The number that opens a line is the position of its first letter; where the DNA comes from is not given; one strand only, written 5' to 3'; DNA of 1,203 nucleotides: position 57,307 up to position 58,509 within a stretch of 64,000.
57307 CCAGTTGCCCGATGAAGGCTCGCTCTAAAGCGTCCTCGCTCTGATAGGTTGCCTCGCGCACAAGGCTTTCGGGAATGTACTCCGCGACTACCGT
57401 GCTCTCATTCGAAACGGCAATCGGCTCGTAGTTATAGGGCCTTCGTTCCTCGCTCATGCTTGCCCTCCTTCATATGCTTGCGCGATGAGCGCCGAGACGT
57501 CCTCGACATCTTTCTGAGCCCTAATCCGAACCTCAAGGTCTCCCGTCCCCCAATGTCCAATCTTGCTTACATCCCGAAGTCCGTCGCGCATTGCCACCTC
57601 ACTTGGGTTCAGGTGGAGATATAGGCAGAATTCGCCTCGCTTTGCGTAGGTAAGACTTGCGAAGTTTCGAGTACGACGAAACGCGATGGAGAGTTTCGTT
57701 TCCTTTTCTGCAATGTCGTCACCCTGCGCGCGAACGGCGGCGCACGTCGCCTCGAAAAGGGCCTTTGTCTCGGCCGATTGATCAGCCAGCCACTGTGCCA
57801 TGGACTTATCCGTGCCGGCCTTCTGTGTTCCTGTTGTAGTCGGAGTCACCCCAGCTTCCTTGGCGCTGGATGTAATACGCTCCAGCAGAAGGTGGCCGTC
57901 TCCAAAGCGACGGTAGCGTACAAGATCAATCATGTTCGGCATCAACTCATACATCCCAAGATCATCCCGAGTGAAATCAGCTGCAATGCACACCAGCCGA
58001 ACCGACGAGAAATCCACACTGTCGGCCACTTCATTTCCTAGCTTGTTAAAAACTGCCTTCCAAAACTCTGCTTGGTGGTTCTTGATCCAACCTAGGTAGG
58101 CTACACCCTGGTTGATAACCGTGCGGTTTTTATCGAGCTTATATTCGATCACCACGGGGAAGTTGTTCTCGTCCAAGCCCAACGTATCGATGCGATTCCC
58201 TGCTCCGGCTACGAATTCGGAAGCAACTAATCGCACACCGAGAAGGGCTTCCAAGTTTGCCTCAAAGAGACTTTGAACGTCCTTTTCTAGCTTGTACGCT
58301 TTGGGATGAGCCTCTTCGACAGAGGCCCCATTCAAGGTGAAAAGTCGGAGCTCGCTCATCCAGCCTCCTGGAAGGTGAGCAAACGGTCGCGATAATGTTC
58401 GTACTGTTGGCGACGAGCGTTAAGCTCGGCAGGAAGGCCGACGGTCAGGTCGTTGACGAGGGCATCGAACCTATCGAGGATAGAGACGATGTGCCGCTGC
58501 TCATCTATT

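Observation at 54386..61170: Type I R-M operon with an embedded DUF91/DUF5655-like gene and a naturally split hsdS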

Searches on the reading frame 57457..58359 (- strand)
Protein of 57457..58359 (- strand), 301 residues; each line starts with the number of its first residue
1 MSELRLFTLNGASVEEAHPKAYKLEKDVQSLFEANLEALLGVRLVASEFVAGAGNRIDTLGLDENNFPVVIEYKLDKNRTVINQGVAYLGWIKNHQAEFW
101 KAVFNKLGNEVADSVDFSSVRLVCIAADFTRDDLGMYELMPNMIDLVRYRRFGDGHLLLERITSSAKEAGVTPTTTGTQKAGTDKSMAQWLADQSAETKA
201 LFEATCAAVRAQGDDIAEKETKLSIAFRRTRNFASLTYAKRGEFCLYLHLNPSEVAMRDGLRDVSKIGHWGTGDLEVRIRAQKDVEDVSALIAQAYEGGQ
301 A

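Call 4: search_protein_families(library=pfam, proteins=[window:57457-58359:-], max_evalue=0.01)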
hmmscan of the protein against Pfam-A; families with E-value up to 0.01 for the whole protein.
window:57457-58359:- (301 aa): 1 family
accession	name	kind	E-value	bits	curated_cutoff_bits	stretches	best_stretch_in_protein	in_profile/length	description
PF18899.5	DUF5655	-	2.4e-10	40.9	24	1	190-297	4-107/109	Domain of unknown function (DUF5655)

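Call 5: search_protein_families(library=ncbifam, proteins=[window:57457-58359:-], max_evalue=0.01)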
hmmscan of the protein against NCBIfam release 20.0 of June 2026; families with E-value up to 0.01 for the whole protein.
window:57457-58359:- (301 aa): 0 families

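Call 6: search_protein_families(library=padloc, proteins=[window:57457-58359:-], max_evalue=0.01)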
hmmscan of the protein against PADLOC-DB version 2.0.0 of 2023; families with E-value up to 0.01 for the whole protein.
window:57457-58359:- (301 aa): 7 families
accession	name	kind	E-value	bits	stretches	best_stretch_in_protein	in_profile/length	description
PDLC04946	PDC-S18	-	4.9e-105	349.5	1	1-298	18-322/365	-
PDLC04945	PDC-S18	-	3.1e-55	185.6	1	5-296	2-301/302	-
PDLC04944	PDC-S18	-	1.3e-11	42.4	1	6-296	4-301/307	-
PDLC04916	PDC-S11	-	2.3e-07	28.2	1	3-109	4-111/358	-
PDLC04915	PDC-S11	-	6.4e-05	20.4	1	24-113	26-119/379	-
PDLC04913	PDC-S11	-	0.00027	18.1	1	52-104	57-110/375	-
PDLC04909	PDC-S11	-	0.0013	16.4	1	26-76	28-81/347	-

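Call 7: search_protein_families(library=pfam, proteins=[window:57457-58359:-], max_evalue=10)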
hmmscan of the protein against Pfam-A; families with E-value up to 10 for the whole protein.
window:57457-58359:- (301 aa): 4 families
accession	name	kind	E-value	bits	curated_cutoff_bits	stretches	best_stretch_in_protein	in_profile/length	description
PF18899.5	DUF5655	-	2.4e-10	40.9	24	1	190-297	4-107/109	Domain of unknown function (DUF5655)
PF01939.22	NucS_C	-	0.035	14.5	24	1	27-97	4-75/124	Endonuclease NucS C-terminal domain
PF18652.6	Adhesin_P1_N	-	0.061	14.1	27.1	1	162-222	21-80/106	Adhesin P1 N-terminal domain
PF13617.11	Lipoprotein_19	-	0.26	11.5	25.8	1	22-35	19-32/34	YnbE-like lipoprotein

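Call 10: find_homologous_proteins(query=window:57457-58359:-, max_evalue=0.001)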
Query window:57457-58359:- (301 aa): 7135 proteins with E <= 0.001 among 8000 candidates; the best 120 are listed.
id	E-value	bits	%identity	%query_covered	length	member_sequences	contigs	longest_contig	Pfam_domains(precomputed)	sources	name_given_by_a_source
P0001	1.2e-195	666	100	100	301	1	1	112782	PF18899.6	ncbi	-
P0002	1.7e-164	564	84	99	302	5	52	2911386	PF18899.6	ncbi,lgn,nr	ncbi:MAG: DUF5655 domain-containing protein [Fimbriimonadaceae bacterium]|nr:MAG: DUF5655 domain-con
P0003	3.3e-163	560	85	99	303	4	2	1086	PF18899.6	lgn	-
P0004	4.9e-162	556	85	99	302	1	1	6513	PF18899.6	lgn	-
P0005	2.5e-161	554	83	100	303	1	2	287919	PF18899.6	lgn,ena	-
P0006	1.4e-151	522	79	100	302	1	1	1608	PF18899.6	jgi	jgi:predicted transport protein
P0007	2.6e-135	468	72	100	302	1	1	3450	PF18899.6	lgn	-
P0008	1.4e-133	462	68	100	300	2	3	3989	PF18899.6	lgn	-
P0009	7.5e-133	460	69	100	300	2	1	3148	PF18899.6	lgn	-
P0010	1.5e-132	459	68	100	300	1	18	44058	PF18899.6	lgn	-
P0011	5.0e-132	457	69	100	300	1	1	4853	PF18899.6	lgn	-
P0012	1.8e-131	456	68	100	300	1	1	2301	PF18899.6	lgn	-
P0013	5.5e-131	454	67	99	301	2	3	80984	PF18899.6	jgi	jgi:predicted transport protein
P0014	1.6e-130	452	68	100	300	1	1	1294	PF18899.6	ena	-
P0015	5.2e-130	451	68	100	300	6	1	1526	PF18899.6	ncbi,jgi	jgi:predicted transport protein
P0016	1.9e-129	449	67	100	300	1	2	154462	PF18899.6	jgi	-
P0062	1.3e-113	397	61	99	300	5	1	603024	PF18899.6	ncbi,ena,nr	ncbi:MAG: DUF5655 domain-containing protein [Nitrospirae bacterium]|nr:DUF5655 domain-containing pro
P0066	6.3e-113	395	60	99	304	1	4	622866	PF18899.6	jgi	jgi:predicted transport protein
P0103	1.3e-75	272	44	99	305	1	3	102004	PF01939.22,PF18899.6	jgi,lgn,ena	jgi:predicted transport protein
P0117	1.8e-74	269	45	99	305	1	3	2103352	PF18899.6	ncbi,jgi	-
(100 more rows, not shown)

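Call 12: find_related_loci(query=window:57457-58359:-, collection=genome_contigs, flank=8000)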
Query window:57457-58359:- (301 aa) in genome_contigs; peptide patterns used: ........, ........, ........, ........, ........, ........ (x = any residue, [..] = any of these).
72 stretches matched a pattern; 1 encode a relative of the query (tblastn E <= 1e-3); 1 distinct loci.
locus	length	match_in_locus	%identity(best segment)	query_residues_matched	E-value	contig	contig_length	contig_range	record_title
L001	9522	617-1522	82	1-300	9e-174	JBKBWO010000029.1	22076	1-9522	MAG: Fimbriimonadaceae bacterium isolate 21I_069.bin.9 NODE_29_length_22076_cov_23.692122, whole genome shotgun sequence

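Call 13: find_encoding_contigs(protein=P0002, flank=9000, max_places=4)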
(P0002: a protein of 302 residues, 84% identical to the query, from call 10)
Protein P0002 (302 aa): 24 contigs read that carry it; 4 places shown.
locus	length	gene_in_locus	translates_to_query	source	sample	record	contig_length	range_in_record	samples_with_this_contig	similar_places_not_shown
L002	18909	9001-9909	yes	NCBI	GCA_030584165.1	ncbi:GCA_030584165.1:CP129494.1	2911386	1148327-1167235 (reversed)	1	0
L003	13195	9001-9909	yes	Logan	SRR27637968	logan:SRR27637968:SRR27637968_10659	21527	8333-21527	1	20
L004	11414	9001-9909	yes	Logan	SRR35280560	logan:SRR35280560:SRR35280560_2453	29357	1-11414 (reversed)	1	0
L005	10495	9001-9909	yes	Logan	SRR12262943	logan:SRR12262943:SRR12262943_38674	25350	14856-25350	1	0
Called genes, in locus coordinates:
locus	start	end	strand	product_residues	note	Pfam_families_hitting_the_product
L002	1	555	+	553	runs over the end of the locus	PF00999:Na_H_Exchanger, PF02254:TrkA_N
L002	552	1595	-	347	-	PF01966:HD, PF13286:HD_assoc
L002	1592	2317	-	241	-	PF13641:Glyco_tranf_2_3, PF00535:Glycos_transf_2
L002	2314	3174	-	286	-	PF11209:LmeA (faint)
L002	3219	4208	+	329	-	PF01571:GCV_T (weak)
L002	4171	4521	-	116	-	-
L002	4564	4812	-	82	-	PF13490:zf-HC2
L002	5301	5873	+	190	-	PF04542:Sigma70_r2, PF08281:Sigma70_r4_2, PF04545:Sigma70_r4 (weak)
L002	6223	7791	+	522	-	PF12161:HsdM_N, PF02384:N6_Mtase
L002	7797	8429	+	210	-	PF01420:Methylase_S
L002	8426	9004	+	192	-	PF01420:Methylase_S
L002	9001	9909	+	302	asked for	PF18899:DUF5655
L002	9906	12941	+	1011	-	PF04313:HSDR_N, PF00270:DEAD, PF04851:ResIII, PF18766:SWI2_SNF2, PF22679:T1R_D3-like, PF12008:EcoR124_C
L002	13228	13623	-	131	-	-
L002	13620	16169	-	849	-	PF18951:DUF5695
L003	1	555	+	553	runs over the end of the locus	PF00999:Na_H_Exchanger, PF02254:TrkA_N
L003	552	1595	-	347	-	PF01966:HD, PF13286:HD_assoc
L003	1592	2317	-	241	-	PF13641:Glyco_tranf_2_3, PF00535:Glycos_transf_2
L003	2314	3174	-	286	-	PF11209:LmeA (faint)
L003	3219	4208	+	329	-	PF01571:GCV_T (weak)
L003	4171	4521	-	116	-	-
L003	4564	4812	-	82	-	PF13490:zf-HC2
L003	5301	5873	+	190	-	PF04542:Sigma70_r2, PF08281:Sigma70_r4_2, PF04545:Sigma70_r4 (weak)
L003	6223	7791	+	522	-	PF12161:HsdM_N, PF02384:N6_Mtase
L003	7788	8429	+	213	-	PF01420:Methylase_S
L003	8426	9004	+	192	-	PF01420:Methylase_S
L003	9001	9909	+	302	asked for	PF18899:DUF5655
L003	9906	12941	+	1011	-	PF04313:HSDR_N, PF00270:DEAD, PF04851:ResIII, PF18766:SWI2_SNF2, PF22679:T1R_D3-like, PF12008:EcoR124_C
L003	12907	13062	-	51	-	-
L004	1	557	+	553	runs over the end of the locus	PF00999:Na_H_Exchanger, PF02254:TrkA_N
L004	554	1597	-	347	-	PF01966:HD, PF13286:HD_assoc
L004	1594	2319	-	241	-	PF13641:Glyco_tranf_2_3, PF00535:Glycos_transf_2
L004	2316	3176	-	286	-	PF11209:LmeA (faint)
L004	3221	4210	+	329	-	PF01571:GCV_T (weak)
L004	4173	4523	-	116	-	-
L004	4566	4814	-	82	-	PF13490:zf-HC2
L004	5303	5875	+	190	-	PF04542:Sigma70_r2, PF08281:Sigma70_r4_2, PF04545:Sigma70_r4 (weak)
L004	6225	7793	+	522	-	PF12161:HsdM_N, PF02384:N6_Mtase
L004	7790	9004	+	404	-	PF01420:Methylase_S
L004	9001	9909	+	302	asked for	PF18899:DUF5655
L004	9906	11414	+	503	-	?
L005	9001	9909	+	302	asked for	PF18899:DUF5655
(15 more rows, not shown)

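Call 14: find_encoding_contigs(protein=P0005, flank=9000, max_places=3)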
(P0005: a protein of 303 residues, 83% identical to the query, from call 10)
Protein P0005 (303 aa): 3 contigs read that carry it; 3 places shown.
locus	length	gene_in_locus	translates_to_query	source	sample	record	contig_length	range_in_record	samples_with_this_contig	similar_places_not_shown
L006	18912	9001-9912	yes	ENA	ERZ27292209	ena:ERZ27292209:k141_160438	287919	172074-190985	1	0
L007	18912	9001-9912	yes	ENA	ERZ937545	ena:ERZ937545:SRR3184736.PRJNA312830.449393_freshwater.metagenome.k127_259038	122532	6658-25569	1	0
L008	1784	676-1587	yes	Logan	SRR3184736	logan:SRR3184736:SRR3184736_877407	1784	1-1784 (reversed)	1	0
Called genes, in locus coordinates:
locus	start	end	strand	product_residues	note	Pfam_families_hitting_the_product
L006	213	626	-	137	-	-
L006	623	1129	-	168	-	PF04471:Mrr_cat (faint)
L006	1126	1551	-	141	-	-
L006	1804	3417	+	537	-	PF00239:Resolvase, PF07508:Recombinase (weak), PF13408:Zn_ribbon_recom (weak)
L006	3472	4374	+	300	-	PF08401:ArdcN, PF18818:MPTase-PolyVal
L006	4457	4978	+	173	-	PF01661:Macro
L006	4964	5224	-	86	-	-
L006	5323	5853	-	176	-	-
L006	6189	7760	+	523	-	PF12161:HsdM_N, PF02384:N6_Mtase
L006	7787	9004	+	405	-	PF01420:Methylase_S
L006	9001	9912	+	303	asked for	PF18899:DUF5655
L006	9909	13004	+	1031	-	PF04313:HSDR_N, PF04851:ResIII, PF00270:DEAD, PF18766:SWI2_SNF2, PF22679:T1R_D3-like, PF12008:EcoR124_C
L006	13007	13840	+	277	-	PF18144:SMODS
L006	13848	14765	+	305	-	PF18159:S_4TM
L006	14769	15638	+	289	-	PF18144:SMODS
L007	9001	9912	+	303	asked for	PF18899:DUF5655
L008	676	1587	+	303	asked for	PF18899:DUF5655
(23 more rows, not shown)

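Call 15: find_encoding_contigs(protein=P0062, flank=9000, max_places=3)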
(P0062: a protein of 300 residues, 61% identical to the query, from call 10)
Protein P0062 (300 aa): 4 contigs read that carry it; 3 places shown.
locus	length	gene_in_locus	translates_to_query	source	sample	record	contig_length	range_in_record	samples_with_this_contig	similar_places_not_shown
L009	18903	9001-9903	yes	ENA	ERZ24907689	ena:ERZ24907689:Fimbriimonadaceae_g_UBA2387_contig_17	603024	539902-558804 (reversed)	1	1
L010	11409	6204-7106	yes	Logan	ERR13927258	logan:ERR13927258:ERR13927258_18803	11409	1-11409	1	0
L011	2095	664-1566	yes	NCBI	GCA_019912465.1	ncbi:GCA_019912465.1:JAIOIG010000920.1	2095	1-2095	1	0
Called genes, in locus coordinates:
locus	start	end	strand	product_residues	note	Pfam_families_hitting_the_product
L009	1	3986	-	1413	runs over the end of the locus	PF25023:TEN_YD-shell, PF05593:RHS_repeat, PF25023:TEN_YD-shell, PF05593:RHS_repeat (weak), PF25023:TEN_YD-shell, PF05593:RHS_repeat (weak), PF25023:TEN_YD-shell, PF09992:NAGPA (weak)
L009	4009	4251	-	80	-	-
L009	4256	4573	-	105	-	PF01592:NifU_N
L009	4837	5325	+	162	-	-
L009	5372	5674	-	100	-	-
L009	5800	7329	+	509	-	PF12161:HsdM_N, PF02384:N6_Mtase, PF01170:UPF0020, PF07669:Eco57I (weak)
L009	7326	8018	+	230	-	-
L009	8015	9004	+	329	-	PF13310:Virulence_RhuM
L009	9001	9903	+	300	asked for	PF18899:DUF5655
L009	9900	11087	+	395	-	PF13676:TIR_2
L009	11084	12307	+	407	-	PF01420:Methylase_S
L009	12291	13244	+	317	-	PF14337:Abi_alpha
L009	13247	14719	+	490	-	-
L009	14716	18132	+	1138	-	PF13643:DUF4145, PF13588:HSDR_N_2 (weak), PF04313:HSDR_N (weak), PF00270:DEAD, PF04851:ResIII, PF18766:SWI2_SNF2, PF00271:Helicase_C (weak), PF08463:EcoEI_R_C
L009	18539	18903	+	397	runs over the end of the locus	PF12844:HTH_19 (weak), PF13560:HTH_31, PF01381:HTH_3, PF06114:Peptidase_M78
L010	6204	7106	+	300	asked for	PF18899:DUF5655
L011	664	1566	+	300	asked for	PF18899:DUF5655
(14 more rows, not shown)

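Call 22: search_solved_structures(query=A1, max_evalue=10, show_alignments=2)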
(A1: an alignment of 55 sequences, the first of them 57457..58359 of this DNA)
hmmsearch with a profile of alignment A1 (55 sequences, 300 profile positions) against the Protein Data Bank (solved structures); distinct sequences matched with E-value up to 10: 2.
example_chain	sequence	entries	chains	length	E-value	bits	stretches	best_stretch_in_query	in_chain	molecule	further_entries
9v1i_lN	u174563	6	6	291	0.087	15.3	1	111-255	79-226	60S ribosomal protein L13, putative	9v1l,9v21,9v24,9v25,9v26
9i5t_h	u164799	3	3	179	0.74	12.2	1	156-245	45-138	Large ribosomal subunit protein bL9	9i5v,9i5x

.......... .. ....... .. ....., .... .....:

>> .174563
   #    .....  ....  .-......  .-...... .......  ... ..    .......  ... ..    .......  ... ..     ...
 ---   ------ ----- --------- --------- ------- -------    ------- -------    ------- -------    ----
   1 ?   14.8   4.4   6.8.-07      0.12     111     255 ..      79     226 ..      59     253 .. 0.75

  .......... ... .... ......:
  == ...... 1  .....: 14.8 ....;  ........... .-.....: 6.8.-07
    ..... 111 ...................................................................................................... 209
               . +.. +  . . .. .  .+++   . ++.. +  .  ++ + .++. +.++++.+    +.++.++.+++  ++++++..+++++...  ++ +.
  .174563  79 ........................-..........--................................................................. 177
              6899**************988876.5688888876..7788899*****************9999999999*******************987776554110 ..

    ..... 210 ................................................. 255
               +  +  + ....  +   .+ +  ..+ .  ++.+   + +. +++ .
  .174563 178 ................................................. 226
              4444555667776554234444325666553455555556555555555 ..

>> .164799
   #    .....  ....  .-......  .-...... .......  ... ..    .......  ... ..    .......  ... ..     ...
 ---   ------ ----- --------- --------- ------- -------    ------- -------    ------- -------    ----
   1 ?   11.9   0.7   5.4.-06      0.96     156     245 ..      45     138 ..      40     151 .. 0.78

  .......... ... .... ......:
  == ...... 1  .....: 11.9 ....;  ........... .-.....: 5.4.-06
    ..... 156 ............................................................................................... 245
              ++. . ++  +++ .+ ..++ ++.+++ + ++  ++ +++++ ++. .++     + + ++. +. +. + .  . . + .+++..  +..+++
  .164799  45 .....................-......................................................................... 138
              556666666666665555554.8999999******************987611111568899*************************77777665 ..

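Call 34: find_encoding_contigs(protein=P0117, flank=8000, max_places=2)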
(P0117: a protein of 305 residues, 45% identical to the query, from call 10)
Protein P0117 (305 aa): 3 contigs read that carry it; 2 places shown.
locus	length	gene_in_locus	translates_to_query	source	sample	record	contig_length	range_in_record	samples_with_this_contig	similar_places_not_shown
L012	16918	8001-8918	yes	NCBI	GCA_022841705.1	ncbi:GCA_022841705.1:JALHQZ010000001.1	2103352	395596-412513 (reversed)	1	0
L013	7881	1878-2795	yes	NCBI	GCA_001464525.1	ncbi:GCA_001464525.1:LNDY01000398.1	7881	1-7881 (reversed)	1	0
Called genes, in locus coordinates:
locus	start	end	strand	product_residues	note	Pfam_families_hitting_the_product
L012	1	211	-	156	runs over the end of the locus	PF16697:Yop-YscD_cpl, PF00498:FHA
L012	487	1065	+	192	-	-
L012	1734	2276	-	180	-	-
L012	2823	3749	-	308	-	PF01261:AP_endonuc_2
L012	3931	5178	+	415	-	PF00180:Iso_dh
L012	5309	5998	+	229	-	-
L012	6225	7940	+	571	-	PF01120:Alpha_L_fucos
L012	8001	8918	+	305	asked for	PF18899:DUF5655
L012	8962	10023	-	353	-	PF05343:Peptidase_M42, PF01546:Peptidase_M20 (weak)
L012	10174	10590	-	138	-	PF00903:Glyoxalase, PF12681:Glyoxalase_2 (weak), PF13669:Glyoxalase_4 (weak), PF18029:Glyoxalase_6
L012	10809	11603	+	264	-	-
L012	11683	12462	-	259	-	PF01026:TatD_DNase, PF01979:Amidohydro_1 (weak)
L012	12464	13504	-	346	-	PF00762:Ferrochelatase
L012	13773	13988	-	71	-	PF02599:CsrA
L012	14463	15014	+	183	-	PF00037:Fer4 (weak), PF13237:Fer4_10 (weak), PF14697:Fer4_21 (weak), PF12838:Fer4_7, PF00037:Fer4 (weak)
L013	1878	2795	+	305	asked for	PF18899:DUF5655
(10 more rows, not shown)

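Call 35: find_encoding_contigs(protein=P0103, flank=8000, max_places=2)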
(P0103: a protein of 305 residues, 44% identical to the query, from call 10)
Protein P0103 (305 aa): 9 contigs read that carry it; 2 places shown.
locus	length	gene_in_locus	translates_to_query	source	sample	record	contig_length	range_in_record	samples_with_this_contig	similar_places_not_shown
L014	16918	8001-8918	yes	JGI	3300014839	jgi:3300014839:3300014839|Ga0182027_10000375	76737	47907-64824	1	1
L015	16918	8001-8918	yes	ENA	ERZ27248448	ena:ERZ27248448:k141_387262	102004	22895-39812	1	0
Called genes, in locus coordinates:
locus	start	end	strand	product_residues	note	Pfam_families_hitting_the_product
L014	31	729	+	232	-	PF02586:SRAP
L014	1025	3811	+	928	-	PF13004:BACON (faint)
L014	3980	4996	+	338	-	PF06067:DUF932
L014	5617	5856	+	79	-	-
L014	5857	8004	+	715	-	PF12161:HsdM_N, PF02384:N6_Mtase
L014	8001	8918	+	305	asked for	PF01939:NucS_C (faint), PF18899:DUF5655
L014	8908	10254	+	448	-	PF01420:Methylase_S (weak)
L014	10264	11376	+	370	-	PF02463:SMC_N (weak), PF13175:AAA_15, PF13304:AAA_21 (weak)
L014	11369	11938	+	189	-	-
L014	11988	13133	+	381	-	PF06114:Peptidase_M78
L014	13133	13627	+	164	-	PF14367:DUF4411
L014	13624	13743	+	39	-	-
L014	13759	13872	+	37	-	-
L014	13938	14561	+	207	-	-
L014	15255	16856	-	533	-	PF12708:Pect-lyase_RHGA_epim, PF00295:Glyco_hydro_28, PF13229:Beta_helix (weak)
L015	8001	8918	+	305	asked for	PF01939:NucS_C (faint), PF18899:DUF5655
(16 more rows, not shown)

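Call 36: find_encoding_contigs(protein=P0066, flank=8000, max_places=2)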
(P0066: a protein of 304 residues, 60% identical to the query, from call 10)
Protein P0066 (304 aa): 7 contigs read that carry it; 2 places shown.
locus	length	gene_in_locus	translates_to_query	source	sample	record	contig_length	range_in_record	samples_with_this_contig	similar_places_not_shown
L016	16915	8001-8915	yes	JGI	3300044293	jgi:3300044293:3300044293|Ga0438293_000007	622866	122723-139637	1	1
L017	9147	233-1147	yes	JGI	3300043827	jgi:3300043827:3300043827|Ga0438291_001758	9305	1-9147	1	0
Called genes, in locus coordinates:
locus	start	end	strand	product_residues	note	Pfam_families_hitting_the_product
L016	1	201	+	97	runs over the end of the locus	PF01120:Alpha_L_fucos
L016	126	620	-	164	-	-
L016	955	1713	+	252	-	-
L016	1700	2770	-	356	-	PF02771:Acyl-CoA_dh_N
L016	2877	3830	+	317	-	-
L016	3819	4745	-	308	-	PF14488:DUF4434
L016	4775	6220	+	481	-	PF04131:NanE, PF00480:ROK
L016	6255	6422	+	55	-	-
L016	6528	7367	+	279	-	PF04383:KilA-N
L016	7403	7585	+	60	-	-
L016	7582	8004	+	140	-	-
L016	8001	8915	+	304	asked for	PF18899:DUF5655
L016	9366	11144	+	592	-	PF11832:DUF3352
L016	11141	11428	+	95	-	PF04456:DUF503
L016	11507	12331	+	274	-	PF14339:DUF4394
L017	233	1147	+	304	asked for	PF18899:DUF5655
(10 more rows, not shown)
